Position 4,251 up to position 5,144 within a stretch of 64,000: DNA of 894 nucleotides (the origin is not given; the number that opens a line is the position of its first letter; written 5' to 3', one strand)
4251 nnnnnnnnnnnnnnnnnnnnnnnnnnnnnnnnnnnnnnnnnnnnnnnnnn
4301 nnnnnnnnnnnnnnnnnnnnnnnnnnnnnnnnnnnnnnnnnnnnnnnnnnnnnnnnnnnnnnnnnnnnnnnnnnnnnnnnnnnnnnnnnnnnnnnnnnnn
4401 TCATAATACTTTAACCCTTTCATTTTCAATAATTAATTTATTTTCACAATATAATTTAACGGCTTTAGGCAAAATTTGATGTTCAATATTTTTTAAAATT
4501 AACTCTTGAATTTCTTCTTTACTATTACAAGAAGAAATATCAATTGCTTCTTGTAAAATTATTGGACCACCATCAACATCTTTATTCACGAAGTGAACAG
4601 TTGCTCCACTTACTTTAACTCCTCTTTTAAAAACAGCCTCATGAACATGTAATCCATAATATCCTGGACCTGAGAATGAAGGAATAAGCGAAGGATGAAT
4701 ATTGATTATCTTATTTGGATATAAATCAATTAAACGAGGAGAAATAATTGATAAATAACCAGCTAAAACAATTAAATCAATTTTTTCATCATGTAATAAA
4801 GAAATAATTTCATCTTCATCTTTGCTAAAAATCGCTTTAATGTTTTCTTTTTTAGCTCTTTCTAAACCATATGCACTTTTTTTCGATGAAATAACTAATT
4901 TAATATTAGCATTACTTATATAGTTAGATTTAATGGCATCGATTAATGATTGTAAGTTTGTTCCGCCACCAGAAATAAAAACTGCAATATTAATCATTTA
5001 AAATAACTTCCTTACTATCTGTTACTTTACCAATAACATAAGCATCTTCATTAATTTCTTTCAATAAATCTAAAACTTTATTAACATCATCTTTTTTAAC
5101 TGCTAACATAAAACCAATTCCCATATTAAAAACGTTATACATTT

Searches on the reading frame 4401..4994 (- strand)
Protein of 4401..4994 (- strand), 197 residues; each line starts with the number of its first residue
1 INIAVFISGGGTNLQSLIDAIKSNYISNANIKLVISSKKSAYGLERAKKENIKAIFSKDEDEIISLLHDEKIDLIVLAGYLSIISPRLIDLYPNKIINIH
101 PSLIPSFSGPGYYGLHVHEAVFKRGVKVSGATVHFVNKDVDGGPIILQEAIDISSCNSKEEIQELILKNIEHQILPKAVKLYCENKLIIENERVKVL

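Call 51: search_protein_families(library=pfam, proteins=[window:4401-4994:-], max_evalue=0.00001)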
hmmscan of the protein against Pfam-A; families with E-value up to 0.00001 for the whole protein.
window:4401-4994:- (197 aa): 1 family
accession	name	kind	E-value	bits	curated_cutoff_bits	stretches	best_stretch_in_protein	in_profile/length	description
PF00551.24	Formyl_trans_N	-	2.3e-44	151.7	26.1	1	2-179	2-181/181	Formyl transferase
